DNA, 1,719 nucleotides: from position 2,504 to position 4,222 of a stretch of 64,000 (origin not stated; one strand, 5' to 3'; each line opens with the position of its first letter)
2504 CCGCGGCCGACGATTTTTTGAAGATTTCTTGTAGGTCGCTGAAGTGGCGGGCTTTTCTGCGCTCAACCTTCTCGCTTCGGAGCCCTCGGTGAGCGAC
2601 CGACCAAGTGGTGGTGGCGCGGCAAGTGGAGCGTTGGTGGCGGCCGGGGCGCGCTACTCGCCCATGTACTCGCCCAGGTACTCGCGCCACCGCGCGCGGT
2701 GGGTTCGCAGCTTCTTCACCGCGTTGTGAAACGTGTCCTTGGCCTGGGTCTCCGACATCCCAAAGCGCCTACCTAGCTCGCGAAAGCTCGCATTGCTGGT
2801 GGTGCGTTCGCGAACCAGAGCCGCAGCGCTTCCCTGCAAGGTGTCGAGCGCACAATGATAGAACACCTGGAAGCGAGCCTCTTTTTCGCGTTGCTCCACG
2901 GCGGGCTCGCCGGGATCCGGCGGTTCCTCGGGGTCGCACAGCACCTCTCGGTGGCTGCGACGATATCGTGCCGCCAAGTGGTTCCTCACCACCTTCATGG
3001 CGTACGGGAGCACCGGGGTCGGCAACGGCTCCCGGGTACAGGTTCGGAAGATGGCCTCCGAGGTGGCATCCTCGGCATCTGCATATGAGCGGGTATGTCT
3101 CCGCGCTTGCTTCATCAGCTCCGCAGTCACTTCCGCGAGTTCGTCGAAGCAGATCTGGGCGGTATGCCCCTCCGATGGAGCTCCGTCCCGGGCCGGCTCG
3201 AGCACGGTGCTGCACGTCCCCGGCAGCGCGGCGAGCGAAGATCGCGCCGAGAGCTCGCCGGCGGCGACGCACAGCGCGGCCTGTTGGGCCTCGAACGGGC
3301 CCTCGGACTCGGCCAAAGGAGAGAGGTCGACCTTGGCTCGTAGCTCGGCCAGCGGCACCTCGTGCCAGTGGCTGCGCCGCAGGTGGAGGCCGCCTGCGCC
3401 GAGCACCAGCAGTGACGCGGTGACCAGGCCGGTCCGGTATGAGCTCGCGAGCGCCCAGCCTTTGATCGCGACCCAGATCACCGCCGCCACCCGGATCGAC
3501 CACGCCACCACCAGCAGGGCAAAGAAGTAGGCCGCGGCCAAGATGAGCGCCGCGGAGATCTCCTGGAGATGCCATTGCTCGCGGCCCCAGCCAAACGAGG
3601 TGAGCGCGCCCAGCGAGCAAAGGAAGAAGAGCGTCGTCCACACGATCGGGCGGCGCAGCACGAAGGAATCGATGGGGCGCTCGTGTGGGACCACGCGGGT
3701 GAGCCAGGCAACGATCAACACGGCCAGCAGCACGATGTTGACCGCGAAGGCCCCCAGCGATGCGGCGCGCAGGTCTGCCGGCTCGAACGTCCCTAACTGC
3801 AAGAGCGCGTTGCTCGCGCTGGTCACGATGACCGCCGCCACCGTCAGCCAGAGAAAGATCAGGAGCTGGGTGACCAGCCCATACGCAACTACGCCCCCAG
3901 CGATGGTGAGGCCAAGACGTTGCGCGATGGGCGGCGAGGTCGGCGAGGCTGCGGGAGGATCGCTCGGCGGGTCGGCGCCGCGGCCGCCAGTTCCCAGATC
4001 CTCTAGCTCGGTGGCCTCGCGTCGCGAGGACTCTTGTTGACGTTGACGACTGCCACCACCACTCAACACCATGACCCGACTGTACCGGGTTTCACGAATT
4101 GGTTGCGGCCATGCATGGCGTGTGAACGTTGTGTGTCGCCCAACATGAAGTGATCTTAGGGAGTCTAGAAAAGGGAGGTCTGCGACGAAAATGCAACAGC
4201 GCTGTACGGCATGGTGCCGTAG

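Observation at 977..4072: ECF sigma factor fused behind a polytopic membrane domain, adjacent to a B12-radical SAM gene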

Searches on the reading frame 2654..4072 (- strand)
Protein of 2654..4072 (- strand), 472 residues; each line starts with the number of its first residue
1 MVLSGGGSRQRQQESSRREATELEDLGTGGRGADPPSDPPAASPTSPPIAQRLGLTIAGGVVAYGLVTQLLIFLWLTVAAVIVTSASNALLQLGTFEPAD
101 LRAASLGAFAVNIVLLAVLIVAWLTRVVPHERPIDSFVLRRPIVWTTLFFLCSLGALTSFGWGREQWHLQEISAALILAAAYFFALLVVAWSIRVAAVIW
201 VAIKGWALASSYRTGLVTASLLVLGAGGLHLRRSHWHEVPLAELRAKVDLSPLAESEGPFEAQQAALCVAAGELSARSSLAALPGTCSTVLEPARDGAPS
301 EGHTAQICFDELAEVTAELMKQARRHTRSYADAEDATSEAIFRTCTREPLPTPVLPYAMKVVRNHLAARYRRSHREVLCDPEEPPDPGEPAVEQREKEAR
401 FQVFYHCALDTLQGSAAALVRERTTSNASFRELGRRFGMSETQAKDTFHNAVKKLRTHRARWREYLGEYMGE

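Call 3: search_protein_families(library=pfam, proteins=[window:2654-4072:-], max_evalue=1)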
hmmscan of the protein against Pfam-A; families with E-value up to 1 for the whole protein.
window:2654-4072:- (472 aa): 4 families
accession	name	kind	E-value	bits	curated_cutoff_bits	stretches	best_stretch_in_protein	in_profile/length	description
PF04542.20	Sigma70_r2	-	0.00089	19.4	24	1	319-375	9-70/71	Sigma-70 region 2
PF13613.12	HTH_Tnp_4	-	0.002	18.1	27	1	427-457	19-49/53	Helix-turn-helix of DDE superfamily endonuclease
PF04545.22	Sigma70_r4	-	0.018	15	24.1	1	408-456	1-49/50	Sigma-70, region 4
PF13404.12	HTH_AsnC-type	-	0.16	12.2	27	1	427-444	17-34/42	AsnC-type helix-turn-helix domain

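Call 4: search_protein_families(library=ncbifam, proteins=[window:2654-4072:-], max_evalue=1)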
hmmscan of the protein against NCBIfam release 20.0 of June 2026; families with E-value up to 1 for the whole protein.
window:2654-4072:- (472 aa): 10 families
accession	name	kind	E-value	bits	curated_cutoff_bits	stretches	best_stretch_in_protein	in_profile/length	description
TIGR02937.1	sigma70-ECF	superfamily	5.8e-11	42.3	42.9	1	317-457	12-163/165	sigma-70 family RNA polymerase sigma factor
NF058625.1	sigma_PG0214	equivalog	1.2e-07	31.7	130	1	313-463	11-165/170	GFO_1088 family ECF-type sigma factor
TIGR02989.1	Sig-70_gvs1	subfamily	8.1e-06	25.9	124.55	1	314-456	9-155/158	RNA polymerase sigma-70 factor, Rhodopirellula/Verrucomicrobium family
TIGR02983.1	SigE-fam_strep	subfamily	9.8e-06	25.5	141.55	1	314-458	14-157/162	SigE family RNA polymerase sigma factor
NF009165.0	PRK12512.1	equivalog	0.00021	21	198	1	312-457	28-177/184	RNA polymerase sigma factor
TIGR02984.1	Sig-70_plancto1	subfamily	0.0074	15.9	183.75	1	390-457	121-186/189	RNA polymerase sigma-70 factor, Planctomycetaceae-specific subfamily 1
NF009176.0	PRK12524.1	equivalog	0.051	13.4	264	1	319-411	39-136/196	RNA polymerase sigma factor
NF005693.0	PRK07500.1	equivalog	0.1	11.7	315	1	390-458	206-276/289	RNA polymerase factor sigma-32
TIGR02985.1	Sig70_bacteroi1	subfamily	0.15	12.3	126.4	1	315-457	10-160/162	RNA polymerase sigma-70 factor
NF009167.0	PRK12514.1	equivalog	0.32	10.9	265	0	299-334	118-153/180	RNA polymerase sigma factor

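Call 7: find_homologous_proteins(query=window:2654-4072:-, max_evalue=0.001)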
Query window:2654-4072:- (472 aa): 6 proteins with E <= 0.001 among 8000 candidates.
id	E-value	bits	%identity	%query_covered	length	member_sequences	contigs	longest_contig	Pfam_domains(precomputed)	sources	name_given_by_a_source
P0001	0.0e+0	1032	98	100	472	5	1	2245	-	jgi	-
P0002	7.4e-274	927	90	99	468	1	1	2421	-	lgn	-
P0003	5.9e-159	548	65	86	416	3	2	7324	-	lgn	-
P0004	1.0e-151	524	61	86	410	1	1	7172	-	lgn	-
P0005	2.6e-57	213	33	89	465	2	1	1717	-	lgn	-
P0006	3.4e-51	193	32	92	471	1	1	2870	PF04545.23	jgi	jgi:RNA polymerase sigma factor (sigma-70 family)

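Call 10: find_encoding_contigs(protein=P0003, flank=10000, max_places=4)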
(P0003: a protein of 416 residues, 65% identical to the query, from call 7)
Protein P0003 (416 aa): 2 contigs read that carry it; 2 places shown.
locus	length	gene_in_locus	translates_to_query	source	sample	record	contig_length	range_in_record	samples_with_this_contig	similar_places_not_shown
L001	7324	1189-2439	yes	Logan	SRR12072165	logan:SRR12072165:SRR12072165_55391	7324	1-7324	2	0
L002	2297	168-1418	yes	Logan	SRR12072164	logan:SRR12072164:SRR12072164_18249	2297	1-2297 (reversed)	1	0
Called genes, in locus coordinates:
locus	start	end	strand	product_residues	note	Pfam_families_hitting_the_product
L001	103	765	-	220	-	-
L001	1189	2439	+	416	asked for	-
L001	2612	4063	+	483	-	PF02310:B12-binding (weak), PF04055:Radical_SAM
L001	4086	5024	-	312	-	-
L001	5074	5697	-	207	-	-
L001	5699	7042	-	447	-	PF02463:SMC_N (weak), PF11398:DUF2813, PF13175:AAA_15, PF13476:AAA_23, PF13304:AAA_21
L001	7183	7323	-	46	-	?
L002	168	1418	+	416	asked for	-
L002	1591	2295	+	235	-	?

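Call 11: find_encoding_contigs(protein=P0004, flank=10000, max_places=4)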
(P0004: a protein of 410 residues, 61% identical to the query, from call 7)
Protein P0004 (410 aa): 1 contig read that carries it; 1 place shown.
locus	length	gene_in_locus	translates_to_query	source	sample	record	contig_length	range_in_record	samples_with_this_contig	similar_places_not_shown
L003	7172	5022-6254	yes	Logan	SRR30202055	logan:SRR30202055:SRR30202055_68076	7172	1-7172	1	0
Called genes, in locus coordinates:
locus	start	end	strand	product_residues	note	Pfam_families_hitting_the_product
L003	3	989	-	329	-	?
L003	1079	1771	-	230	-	-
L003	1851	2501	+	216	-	PF01613:Flavin_Reduct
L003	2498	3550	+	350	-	PF02805:Ada_Zn_binding, PF12833:HTH_18, PF01035:DNA_binding_1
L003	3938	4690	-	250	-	-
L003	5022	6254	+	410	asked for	-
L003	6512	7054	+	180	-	PF02310:B12-binding (faint)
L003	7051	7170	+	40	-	?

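Call 12: find_encoding_contigs(protein=P0006, flank=10000, max_places=4)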
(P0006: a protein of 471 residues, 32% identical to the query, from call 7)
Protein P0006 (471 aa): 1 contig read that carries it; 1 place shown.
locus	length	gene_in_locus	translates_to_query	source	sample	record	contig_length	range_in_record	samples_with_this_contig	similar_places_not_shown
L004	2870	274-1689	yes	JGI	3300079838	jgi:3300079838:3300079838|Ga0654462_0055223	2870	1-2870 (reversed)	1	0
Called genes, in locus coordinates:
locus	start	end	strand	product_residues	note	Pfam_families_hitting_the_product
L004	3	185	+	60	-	?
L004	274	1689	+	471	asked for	PF04545:Sigma70_r4 (weak)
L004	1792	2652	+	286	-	PF13353:Fer4_12 (weak), PF04055:Radical_SAM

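Call 13: find_encoding_contigs(protein=P0005, flank=10000, max_places=4)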
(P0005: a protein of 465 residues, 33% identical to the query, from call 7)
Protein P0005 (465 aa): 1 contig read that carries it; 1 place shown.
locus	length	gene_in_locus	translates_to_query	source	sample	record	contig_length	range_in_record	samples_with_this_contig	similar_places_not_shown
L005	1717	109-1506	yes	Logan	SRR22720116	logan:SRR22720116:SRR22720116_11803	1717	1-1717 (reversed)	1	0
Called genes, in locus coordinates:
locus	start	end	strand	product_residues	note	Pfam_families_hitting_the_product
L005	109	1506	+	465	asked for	-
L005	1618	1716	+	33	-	?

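Call 14: search_protein_families(library=ncbifam, proteins=[L004:1792-2652:+, L001:2612-4063:+, L004:3-185:+, L001:4086-5024:-, L001:103-765:-], max_evalue=0.1)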
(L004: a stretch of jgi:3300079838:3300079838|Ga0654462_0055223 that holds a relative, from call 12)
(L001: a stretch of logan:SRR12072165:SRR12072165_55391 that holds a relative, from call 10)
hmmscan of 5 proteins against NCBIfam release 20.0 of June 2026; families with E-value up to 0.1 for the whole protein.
L004:1792-2652:+ (286 aa): 47 families (the best 25 are shown)
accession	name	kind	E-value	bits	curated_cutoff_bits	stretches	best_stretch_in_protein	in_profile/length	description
NF038283.1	viperin_w_prok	equivalog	1.9e-85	286.5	180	1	5-271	3-280/281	viperin family antiviral radical SAM protein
TIGR04278.1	viperin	exception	4.7e-44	150.8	450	1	6-277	61-339/347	antiviral radical SAM protein viperin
NF045574.1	sacti_mat_StsB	exception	1.3e-17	63.8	625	1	8-153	100-247/466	StsB family radical SAM/SPASM domain sactipeptide maturase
TIGR02666.1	moaA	equivalog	1.1e-14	54.1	284.05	1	13-233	19-257/336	GTP 3',8-cyclase MoaA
TIGR04051.1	rSAM_NirJ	equivalog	1.4e-14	53.8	515.45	1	4-167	2-167/354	heme d1 biosynthesis radical SAM protein NirJ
TIGR04053.2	TIGR04053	equivalog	4.1e-13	49.3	395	1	9-176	13-189/366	TIGR04053 family radical SAM/SPASM domain-containing protein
TIGR02668.1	moaA_archaeal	equivalog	5.1e-13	48.7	325.25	1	10-182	16-192/303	GTP 3',8-cyclase MoaA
TIGR04317.1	W_rSAM_matur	equivalog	6.6e-12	45.2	380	1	12-142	12-147/349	tungsten cofactor oxidoreductase radical SAM maturase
TIGR02495.1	NrdG2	equivalog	1.5e-11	44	131.15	1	12-167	24-184/193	anaerobic ribonucleoside-triphosphate reductase activating protein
TIGR04546.1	rSAM_ahbC_deAc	equivalog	2.3e-11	43.1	650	1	4-150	39-188/390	12,18-didecarboxysiroheme deacetylase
TIGR04347.1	pseudo_SAM_Halo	equivalog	3.2e-11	43.1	525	1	4-117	38-156/390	TIGR04347 family pseudo-SAM/SPASM protein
TIGR04055.1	rSAM_NirJ2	equivalog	4.7e-10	39.5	500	1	12-154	8-153/326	putative heme d1 biosynthesis radical SAM protein NirJ2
TIGR04303.1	GeoRSP_rSAM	equivalog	8.6e-10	38.7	400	1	6-163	7-164/325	GeoRSP system radical SAM/SPASM protein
TIGR04311.1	rSAM_Geo_metal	subfamily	1.8e-09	37.2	400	1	14-163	13-171/423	radical SAM/SPASM family putative metalloenzyme maturase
TIGR04054.1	rSAM_NirJ1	equivalog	1.4e-08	33.8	650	1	4-114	36-151/387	putative heme d1 biosynthesis radical SAM protein NirJ1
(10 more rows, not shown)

L001:2612-4063:+ (483 aa): 13 families
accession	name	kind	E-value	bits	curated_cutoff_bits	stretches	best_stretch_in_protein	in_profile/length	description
TIGR04072.2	rSAM_ladder_B12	equivalog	5.8e-15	54.9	360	1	161-420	89-347/443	lipid biosynthesis B12-binding/radical SAM protein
TIGR03975.1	rSAM_ocin_1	subfamily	6.4e-14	51.4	281.85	1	18-463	3-467/606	RiPP maturation radical SAM C-methyltransferase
NF050148.1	rSAM_ApyD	equivalog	6.7e-13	47.9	750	1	140-422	73-366/645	RiPP biosynthesis radical SAM protein ApyD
NF033070.1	rSAM_AprD4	equivalog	1.3e-11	44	500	1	261-411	197-355/456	AprD4 family radical SAM diol-dehydratase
TIGR04479.1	bcpD_PhpK_rSAM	subfamily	3.5e-11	42.2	600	1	137-408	106-395/504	PhpK family radical SAM P-methyltransferase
TIGR04367.1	HpnR_B12_rSAM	equivalog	7.4e-10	38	650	1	139-401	58-332/490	hopanoid C-3 methylase HpnR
TIGR04295.1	B12_rSAM_oligo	hypoth_equivalog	5.7e-08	31.8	400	1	264-391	204-332/422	TIGR04295 family B12-binding domain-containing radical SAM protein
TIGR04013.1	B12_SAM_MJ_1487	hypoth_equivalog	1.5e-06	27.3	251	1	141-284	43-174/382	TIGR04013 family B12-binding domain/radical SAM domain-containing protein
TIGR04385.1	B12_rSAM_cofa1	equivalog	0.00034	20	450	1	163-409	91-351/438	B12 lower ligand biosynthesis radical SAM protein BzaD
NF038361.1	rSAM_Sden_1168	equivalog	0.0019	16.8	575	0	254-327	276-352/560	Sden_1168 family B12-binding radical SAM P-methyltransferase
TIGR02026.1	BchE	equivalog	0.0046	15.9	481.35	0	137-256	59-175/497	magnesium-protoporphyrin IX monomethyl ester anaerobic oxidative cyclase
NF033712.0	B12_rSAM_KedN5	subfamily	0.02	13.1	700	0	134-221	55-138/624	KedN5 family methylcobalamin-dependent radical SAM C-methyltransferase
TIGR03471.1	HpnJ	equivalog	0.028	13.3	577.6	1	263-415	200-358/472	hopanoid biosynthesis associated radical SAM protein HpnJ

L004:3-185:+ (60 aa): 0 families

L001:4086-5024:- (312 aa): 0 families

L001:103-765:- (220 aa): 0 families

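Call 17: search_protein_families(library=padloc, proteins=[window:2654-4072:-, L004:1792-2652:+, L001:5699-7042:-, L001:5074-5697:-, L001:4086-5024:-, L001:103-765:-, P0006], max_evalue=0.01)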
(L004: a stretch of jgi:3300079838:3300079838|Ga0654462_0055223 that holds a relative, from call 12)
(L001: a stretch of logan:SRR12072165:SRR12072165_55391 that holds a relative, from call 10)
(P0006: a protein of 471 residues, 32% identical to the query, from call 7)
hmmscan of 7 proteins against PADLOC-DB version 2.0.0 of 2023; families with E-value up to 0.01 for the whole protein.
window:2654-4072:- (472 aa): 0 families

L004:1792-2652:+ (286 aa): 3 families
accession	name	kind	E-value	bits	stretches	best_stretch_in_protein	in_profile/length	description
PDLC02903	pVip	-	3.4e-85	283.6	1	5-270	1-256/257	Viperins not associated with kinases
PDLC02904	pVip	-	4.9e-80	266.8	1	5-271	4-262/262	Viperins associated with kinases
PDLC02905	pVip-kinase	-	1.3e-76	256.8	1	3-277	181-461/474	Viperin-kinase fusion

L001:5699-7042:- (447 aa): 121 families (the best 25 are shown)
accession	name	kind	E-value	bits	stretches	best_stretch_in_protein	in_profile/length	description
PDLC04177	HEC-01A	-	7.9e-35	118.6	2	242-421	209-380/393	-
PDLC04175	HEC-01A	-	7.1e-33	112.1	2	235-418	169-348/363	-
PDLC04178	HEC-01A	-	4.4e-27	93.1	2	9-132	5-125/399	-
PDLC04182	HEC-01A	-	8e-24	82.4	1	12-421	3-392/406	-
PDLC02980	AriA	-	7.6e-23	79.9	2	268-380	176-304/304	-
PDLC04135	mad3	-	7e-22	76.5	1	12-393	1-339/374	mads_3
PDLC04389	PDC-M07A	-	2.6e-20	70.9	2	11-143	4-137/443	-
PDLC04391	PDC-M07A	-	4.6e-20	70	2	15-141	4-131/412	-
PDLC04393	PDC-M07A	-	4.8e-20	70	2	247-400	220-375/435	-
PDLC02335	AbiLi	-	6.9e-19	66.1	1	13-384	50-243/326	AbiLi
PDLC02979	AriA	-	1.6e-18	65.7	2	12-57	2-48/373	-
PDLC04392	PDC-M07A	-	3.6e-18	63.8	2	312-396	281-369/432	-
PDLC03878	NsnB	-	5e-18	64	2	15-60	4-49/345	-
PDLC04176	HEC-01A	-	6.9e-18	63.1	2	14-125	4-112/371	-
PDLC04184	HEC-01A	-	2.3e-17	61.2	2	14-60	3-49/464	-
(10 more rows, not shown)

L001:5074-5697:- (207 aa): 0 families

L001:4086-5024:- (312 aa): 0 families

L001:103-765:- (220 aa): 0 families

P0006 (471 aa): 0 families

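Call 24: find_related_loci(query=A1, collection=genome_contigs, flank=10000)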
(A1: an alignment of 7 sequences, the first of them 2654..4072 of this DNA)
Query A1 (472 aa) in genome_contigs; peptide patterns used: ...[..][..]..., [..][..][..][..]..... (x = any residue, [..] = any of these).
251 stretches matched a pattern; 1 encode a relative of the query (tblastn E <= 1e-3); 1 distinct loci.
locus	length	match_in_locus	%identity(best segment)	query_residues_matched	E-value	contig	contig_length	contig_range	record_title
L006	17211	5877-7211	30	6-458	1e-54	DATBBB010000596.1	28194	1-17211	MAG TPA_asm: Kofleriaceae bacterium isolate SMAG_U5747 k141_3706175, whole genome shotgun sequence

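Call 27: search_protein_families(library=ncbifam, proteins=[L006:5907-7241:+, L006:7316-8158:+, L006:663-3956:+, L006:3983-5851:-, L006:8167-9486:-, L006:11415-14627:-, L006:9502-10365:-, L006:10441-11382:-], max_evalue=0.001)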
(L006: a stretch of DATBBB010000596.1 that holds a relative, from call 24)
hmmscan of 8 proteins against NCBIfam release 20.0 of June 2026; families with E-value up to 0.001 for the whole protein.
L006:5907-7241:+ (444 aa): 3 families
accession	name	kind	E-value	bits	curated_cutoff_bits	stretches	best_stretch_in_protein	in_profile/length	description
TIGR02937.1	sigma70-ECF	superfamily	8.1e-08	32.1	42.9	1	331-436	52-165/165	sigma-70 family RNA polymerase sigma factor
TIGR02985.1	Sig70_bacteroi1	subfamily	9.6e-05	22.6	126.4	1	331-436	52-162/162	RNA polymerase sigma-70 factor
TIGR02984.1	Sig-70_plancto1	subfamily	0.00072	19.2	183.75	0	378-436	130-188/189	RNA polymerase sigma-70 factor, Planctomycetaceae-specific subfamily 1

L006:7316-8158:+ (280 aa): 45 families (the best 25 are shown)
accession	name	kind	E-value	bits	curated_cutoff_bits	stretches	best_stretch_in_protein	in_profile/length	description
NF038283.1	viperin_w_prok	equivalog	2.3e-85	286.1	180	1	4-268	3-280/281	viperin family antiviral radical SAM protein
TIGR04278.1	viperin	exception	8e-42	143.5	450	1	4-275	60-340/347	antiviral radical SAM protein viperin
NF045574.1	sacti_mat_StsB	exception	1.5e-18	66.9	625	1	5-156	98-252/466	StsB family radical SAM/SPASM domain sactipeptide maturase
TIGR02668.1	moaA_archaeal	equivalog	1.7e-18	66.7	325.25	1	5-183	12-193/303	GTP 3',8-cyclase MoaA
TIGR02666.1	moaA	equivalog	3.4e-18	65.7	284.05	1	11-170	18-187/336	GTP 3',8-cyclase MoaA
TIGR04051.1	rSAM_NirJ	equivalog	3.3e-17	62.5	515.45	1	3-164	2-164/354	heme d1 biosynthesis radical SAM protein NirJ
TIGR04053.2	TIGR04053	equivalog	2.7e-15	56.5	395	1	8-177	13-190/366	TIGR04053 family radical SAM/SPASM domain-containing protein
NF001199.0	PRK00164.2-1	equivalog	4.6e-15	55.5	231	1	7-180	16-191/308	GTP 3',8-cyclase MoaA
TIGR04303.1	GeoRSP_rSAM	equivalog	8.7e-15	55.1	400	1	5-160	7-161/325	GeoRSP system radical SAM/SPASM protein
TIGR04347.1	pseudo_SAM_Halo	equivalog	2.8e-14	53.2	525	1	3-213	38-251/390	TIGR04347 family pseudo-SAM/SPASM protein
TIGR04546.1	rSAM_ahbC_deAc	equivalog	8.8e-14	51.1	650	1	3-154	39-192/390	12,18-didecarboxysiroheme deacetylase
TIGR04055.1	rSAM_NirJ2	equivalog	2.1e-13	50.5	500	1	11-198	8-198/326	putative heme d1 biosynthesis radical SAM protein NirJ2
TIGR02109.1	PQQ_syn_pqqE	equivalog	4.7e-13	48.8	381.35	1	12-160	16-169/358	pyrroloquinoline quinone biosynthesis protein PqqE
TIGR04545.1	rSAM_ahbD_hemeb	equivalog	4.8e-13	49.3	500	1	7-195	4-196/339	heme b synthase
TIGR02495.1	NrdG2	equivalog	1e-12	47.8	131.15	1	12-167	25-184/193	anaerobic ribonucleoside-triphosphate reductase activating protein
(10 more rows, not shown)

L006:663-3956:+ (1097 aa): 0 families

L006:3983-5851:- (622 aa): 3 families
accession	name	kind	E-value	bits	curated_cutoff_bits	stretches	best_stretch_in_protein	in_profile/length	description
TIGR02604.1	Piru_Ver_Nterm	subfamily_domain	1.4e-17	64.2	122.2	1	300-610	58-338/367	PVC-type heme-binding CxxCH protein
NF043008.1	Cyt550_Brdyrhiz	equivalog_domain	5.7e-12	45.9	240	1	84-162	27-106/131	cytochrome c-550 CycA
NF033206.1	ScyE_fam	subfamily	4.6e-11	42.8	80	0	307-396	1-100/333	ScyD/ScyE family protein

L006:8167-9486:- (439 aa): 11 families
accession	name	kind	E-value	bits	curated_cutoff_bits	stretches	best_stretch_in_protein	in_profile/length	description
TIGR00900.1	2A0121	subfamily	1.6e-50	172.5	319.6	1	37-396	1-363/364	H+ Antiporter protein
NF007792.0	PRK10489.1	equivalog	6e-37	127.6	324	1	33-433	15-412/419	enterobactin transporter EntS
NF012178.0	tet_MFS_V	exception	9.8e-26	90.8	640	1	31-414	4-392/409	tetracycline efflux MFS transporter Tet(V)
NF000246.1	macrolide_MefC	exception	1.1e-24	87.3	870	1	35-422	8-400/407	macrolide efflux MFS transporter Mef(C)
NF000245.1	macrolide_MefA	exception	4.4e-24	85.3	675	1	37-412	11-389/405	macrolide efflux MFS transporter Mef(A)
NF052575.1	MFS_efflux_Tap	equivalog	3.8e-17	62.4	625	1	50-426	19-400/401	multidrug efflux MFS transporter Tap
NF000154.1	macrolide_MefEN2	exception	9.1e-16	58.1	800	1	42-416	13-390/401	macrolide efflux MFS transporter Mef(En2)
NF000051.1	macrolide_MefB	exception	1.9e-15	56.7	800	1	35-420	9-395/409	macrolide efflux MFS transporter Mef(B)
TIGR00880.1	2_A_01_02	superfamily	1.5e-11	44.6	131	1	84-208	12-130/141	multidrug resistance protein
NF006386.0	PRK08633.1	equivalog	6.5e-08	30.7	1221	1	73-423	50-413/1147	acyl-[ACP]--phospholipid O-acyltransferase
NF040895.2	MFS_effux_SdrM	equivalog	0.00045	19.4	550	1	312-399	324-410/441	multidrug efflux MFS transporter SdrM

L006:11415-14627:- (1070 aa): 10 families
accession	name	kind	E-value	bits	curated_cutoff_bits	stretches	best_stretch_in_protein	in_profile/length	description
TIGR03921.1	T7SS_mycosin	equivalog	7e-23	81.3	278.75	2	294-438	45-185/353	type VII secretion-associated serine protease mycosin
NF049966.1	QH_SP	equivalog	1.5e-14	53.9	165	1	326-418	38-130/219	subtilisin-like serine protease QhpE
NF040809.1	germ_prot_CspBA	exception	2.2e-14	52.1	1250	1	566-656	395-474/1099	bifunctional germination protease/germinant receptor pseudoprotease CspBA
NF040553.1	SGO_0316_fam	subfamily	6.6e-13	47.2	1400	2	297-427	356-478/1486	SGO_0316/SGO_0317 family LPXTG-anchored serine peptidase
NF033595.1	denti_PrtP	equivalog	2.1e-10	39.9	300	1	616-693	414-497/606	dentilisin complex serine proteinase subunit PrtP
TIGR03895.1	protease_PatA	subfamily_domain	6.7e-09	35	421.05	1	613-778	137-300/606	PatA/PatG family cyanobactin maturation protease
NF038113.1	T9SSA_dep_M36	equivalog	1.5e-06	26.7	885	1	481-553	451-522/869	T9SS-dependent M36 family metallopeptidase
NF038111.1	rhom_dep_M36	equivalog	2.4e-06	25.3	1700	1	485-540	524-578/1315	rhombosortase-dependent M36 family metallopeptidase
NF051851.1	AtpSerPepEprS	equivalog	6.9e-06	24.4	1700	1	616-660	281-323/988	autotransporter serine peptidase EprS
NF040808.2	CspC_non_triad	exception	1.9e-05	23.3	675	0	214-235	93-114/556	bile acid germinant receptor pseudoprotease CspC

L006:9502-10365:- (287 aa): 0 families

L006:10441-11382:- (313 aa): 0 families
